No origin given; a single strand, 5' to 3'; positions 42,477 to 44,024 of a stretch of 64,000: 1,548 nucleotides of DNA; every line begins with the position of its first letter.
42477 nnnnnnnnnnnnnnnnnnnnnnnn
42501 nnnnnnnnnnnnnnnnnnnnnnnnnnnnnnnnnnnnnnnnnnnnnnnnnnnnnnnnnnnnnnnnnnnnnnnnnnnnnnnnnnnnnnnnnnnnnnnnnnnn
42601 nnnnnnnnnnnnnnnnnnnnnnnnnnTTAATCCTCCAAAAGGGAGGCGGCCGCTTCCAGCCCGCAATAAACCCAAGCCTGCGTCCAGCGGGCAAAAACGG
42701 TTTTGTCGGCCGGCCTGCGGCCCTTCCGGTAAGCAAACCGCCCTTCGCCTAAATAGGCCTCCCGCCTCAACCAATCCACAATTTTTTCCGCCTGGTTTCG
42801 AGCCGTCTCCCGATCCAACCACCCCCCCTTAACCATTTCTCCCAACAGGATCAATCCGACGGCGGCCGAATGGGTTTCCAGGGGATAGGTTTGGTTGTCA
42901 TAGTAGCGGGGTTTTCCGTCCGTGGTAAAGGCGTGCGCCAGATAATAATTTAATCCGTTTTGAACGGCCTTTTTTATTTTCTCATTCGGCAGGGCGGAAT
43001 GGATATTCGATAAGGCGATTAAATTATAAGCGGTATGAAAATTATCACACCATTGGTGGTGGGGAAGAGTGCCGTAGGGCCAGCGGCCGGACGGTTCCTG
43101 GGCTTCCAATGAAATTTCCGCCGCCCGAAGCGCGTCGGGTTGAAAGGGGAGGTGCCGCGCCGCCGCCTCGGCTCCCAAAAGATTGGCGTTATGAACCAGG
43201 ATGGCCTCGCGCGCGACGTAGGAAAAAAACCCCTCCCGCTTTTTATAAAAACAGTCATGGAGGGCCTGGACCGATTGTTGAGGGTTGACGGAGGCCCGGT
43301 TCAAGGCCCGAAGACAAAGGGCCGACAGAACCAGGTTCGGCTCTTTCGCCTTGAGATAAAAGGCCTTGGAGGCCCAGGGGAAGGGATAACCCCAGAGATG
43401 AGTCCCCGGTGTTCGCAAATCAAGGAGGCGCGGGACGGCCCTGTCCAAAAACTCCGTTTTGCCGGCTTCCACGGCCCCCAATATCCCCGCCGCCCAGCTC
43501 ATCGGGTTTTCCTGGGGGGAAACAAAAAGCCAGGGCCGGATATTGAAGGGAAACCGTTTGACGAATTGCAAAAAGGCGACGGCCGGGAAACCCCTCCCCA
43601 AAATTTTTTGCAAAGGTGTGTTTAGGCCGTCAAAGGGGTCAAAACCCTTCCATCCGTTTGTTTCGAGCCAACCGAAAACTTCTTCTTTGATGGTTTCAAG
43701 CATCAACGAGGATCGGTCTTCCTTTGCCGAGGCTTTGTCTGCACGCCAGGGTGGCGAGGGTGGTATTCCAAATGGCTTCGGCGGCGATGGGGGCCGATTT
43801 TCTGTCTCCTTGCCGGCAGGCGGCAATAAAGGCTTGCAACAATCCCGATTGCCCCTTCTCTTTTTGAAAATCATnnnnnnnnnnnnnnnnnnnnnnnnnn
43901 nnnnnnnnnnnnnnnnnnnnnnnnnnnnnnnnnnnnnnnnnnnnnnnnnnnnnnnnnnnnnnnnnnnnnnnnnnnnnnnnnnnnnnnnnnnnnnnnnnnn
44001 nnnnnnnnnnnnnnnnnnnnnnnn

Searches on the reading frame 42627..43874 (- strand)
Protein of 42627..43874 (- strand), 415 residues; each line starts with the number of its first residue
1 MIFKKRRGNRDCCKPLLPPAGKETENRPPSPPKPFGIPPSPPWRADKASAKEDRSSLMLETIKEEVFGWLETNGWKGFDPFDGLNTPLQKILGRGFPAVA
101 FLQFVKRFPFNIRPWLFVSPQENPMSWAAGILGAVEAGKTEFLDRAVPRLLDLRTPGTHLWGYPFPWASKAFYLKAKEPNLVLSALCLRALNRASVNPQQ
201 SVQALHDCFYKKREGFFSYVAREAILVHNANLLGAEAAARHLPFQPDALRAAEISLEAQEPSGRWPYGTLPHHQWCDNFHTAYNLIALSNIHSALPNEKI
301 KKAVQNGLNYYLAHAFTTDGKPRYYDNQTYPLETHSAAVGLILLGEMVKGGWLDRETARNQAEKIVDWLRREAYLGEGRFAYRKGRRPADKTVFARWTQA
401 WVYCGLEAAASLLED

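Call 63: search_protein_families(library=pfam, proteins=[window:42627-43874:-], max_evalue=0.0001)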
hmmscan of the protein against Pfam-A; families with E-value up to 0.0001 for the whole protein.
window:42627-43874:- (415 aa): 0 families

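Call 79: search_protein_families(library=pfam, proteins=[window:42627-43874:-], max_evalue=5)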
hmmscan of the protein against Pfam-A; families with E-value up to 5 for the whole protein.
window:42627-43874:- (415 aa): 1 family
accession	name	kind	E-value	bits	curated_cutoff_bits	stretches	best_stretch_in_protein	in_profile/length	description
PF09492.16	Pec_lyase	-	0.00076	19.3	22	1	276-328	36-88/292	Pectic acid lyase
